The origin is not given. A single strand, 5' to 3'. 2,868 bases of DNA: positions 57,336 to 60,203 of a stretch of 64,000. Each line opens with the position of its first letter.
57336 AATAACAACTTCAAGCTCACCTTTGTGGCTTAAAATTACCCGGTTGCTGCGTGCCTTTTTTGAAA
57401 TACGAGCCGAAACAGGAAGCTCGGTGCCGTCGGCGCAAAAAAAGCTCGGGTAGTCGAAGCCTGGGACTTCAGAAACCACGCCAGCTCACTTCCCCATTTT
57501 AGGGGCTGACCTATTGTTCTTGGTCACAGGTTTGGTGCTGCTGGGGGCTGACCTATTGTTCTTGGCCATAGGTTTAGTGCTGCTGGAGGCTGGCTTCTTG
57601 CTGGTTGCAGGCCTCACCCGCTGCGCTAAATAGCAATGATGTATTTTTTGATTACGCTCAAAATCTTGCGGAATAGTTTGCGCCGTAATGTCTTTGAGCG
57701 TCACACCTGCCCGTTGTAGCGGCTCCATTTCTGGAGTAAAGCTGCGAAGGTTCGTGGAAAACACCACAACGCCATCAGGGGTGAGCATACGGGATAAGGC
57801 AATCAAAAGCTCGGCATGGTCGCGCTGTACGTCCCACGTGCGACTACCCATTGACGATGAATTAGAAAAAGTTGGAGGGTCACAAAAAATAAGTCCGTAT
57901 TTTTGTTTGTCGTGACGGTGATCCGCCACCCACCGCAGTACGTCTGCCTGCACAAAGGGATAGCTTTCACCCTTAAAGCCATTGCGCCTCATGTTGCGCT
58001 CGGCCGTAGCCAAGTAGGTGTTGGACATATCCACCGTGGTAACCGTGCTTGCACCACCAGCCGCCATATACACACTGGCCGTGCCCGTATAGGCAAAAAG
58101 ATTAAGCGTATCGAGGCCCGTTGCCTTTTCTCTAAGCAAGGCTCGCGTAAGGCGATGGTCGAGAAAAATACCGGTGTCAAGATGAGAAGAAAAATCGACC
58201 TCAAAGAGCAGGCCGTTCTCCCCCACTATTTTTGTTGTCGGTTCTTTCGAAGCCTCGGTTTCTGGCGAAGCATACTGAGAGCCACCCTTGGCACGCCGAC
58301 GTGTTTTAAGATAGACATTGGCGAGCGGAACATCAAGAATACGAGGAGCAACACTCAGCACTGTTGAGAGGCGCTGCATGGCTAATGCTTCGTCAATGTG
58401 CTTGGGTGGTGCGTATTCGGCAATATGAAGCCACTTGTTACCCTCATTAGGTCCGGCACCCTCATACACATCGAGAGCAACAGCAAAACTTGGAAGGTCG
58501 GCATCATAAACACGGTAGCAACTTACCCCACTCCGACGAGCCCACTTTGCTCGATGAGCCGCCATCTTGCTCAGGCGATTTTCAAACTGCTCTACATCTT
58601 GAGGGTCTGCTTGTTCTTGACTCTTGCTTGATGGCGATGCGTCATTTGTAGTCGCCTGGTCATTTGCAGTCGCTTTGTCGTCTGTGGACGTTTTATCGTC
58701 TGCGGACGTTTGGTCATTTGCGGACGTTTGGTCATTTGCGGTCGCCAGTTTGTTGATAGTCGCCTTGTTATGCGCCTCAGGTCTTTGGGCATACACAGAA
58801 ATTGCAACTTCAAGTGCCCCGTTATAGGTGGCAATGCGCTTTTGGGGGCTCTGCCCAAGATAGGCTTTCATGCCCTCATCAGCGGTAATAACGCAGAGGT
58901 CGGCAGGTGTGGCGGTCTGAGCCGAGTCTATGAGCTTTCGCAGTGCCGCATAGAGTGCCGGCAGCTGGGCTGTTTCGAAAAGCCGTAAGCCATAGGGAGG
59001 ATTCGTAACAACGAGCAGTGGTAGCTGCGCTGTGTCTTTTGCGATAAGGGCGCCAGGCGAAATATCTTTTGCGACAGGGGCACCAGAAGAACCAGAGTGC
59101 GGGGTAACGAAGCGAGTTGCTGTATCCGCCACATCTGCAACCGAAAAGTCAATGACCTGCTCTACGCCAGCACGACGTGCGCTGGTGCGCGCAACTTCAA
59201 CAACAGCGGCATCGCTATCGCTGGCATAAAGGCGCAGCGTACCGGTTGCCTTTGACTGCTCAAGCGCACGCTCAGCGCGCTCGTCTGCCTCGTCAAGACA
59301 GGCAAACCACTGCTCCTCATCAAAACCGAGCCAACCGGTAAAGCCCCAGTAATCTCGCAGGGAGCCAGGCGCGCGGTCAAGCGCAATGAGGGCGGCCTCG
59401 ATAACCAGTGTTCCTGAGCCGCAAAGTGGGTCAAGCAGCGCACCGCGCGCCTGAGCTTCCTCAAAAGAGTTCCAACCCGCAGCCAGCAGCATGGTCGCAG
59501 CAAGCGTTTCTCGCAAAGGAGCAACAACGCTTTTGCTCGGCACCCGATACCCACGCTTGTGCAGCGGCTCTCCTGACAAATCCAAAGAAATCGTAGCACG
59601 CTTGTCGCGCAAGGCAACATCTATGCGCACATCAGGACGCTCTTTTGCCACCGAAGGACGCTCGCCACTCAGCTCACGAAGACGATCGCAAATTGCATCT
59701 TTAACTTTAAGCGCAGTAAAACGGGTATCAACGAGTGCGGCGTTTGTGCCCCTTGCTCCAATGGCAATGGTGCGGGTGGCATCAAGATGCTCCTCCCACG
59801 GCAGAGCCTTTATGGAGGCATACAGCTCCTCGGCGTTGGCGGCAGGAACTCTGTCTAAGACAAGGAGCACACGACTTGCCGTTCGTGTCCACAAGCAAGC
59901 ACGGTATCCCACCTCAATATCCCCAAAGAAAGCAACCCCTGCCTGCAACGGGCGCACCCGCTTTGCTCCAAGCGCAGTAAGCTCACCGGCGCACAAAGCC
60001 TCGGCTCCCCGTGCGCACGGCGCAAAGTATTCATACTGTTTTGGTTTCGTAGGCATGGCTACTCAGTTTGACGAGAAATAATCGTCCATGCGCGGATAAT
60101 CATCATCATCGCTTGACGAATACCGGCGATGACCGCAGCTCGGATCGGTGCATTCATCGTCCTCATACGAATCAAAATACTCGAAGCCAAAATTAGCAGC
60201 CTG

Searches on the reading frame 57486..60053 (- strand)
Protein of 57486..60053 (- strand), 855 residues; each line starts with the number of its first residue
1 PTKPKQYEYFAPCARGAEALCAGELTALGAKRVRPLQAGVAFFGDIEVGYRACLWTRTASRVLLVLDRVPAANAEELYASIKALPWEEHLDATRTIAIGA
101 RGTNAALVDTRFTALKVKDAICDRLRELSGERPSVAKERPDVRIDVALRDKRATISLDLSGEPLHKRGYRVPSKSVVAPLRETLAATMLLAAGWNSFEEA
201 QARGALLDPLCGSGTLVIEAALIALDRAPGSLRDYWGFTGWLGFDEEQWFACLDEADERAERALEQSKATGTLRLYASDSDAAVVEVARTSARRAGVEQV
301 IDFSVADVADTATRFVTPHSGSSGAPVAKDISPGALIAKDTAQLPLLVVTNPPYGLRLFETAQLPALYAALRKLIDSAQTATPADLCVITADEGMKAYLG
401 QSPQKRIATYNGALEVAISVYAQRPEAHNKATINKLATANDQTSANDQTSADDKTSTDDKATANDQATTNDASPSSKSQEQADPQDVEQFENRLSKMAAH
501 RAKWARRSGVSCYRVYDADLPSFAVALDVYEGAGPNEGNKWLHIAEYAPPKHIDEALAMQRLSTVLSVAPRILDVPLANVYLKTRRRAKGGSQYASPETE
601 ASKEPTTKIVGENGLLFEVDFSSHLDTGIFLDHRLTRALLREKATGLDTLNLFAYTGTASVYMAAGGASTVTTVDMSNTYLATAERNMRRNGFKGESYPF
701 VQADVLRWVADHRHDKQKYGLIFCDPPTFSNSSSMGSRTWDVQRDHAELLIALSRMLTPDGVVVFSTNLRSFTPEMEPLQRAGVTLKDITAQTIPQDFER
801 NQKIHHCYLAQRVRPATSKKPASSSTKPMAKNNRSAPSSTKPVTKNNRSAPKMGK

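Call 21: search_protein_families(library=pfam, proteins=[window:57486-60053:-], max_evalue=0.00001)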
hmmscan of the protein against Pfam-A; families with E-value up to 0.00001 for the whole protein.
window:57486-60053:- (855 aa): 7 families
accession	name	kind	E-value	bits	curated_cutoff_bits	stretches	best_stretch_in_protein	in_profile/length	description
PF01170.24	UPF0020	-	1.4e-34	120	22.3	1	167-310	1-114/197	RMKL-like, methyltransferase domain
PF10672.15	Methyltrans_SAM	-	3.6e-24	85.9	27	1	591-775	74-246/286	S-adenosylmethionine-dependent methyltransferase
PF02926.22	THUMP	-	8.6e-20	71.4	20.6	1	71-158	1-84/84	THUMP domain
PF22020.1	RlmL_1st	-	1e-18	67.5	27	1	8-63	1-55/55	RlmL ferredoxin-like domain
PF13847.12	Methyltransf_31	-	1.3e-08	35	27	0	649-767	7-111/145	Methyltransferase domain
PF03602.21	Cons_hypoth95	-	2.4e-07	31.1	24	0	642-733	38-127/182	Conserved hypothetical protein 95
PF13649.12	Methyltransf_25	-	1.7e-06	29.1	27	0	656-724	8-70/97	Methyltransferase domain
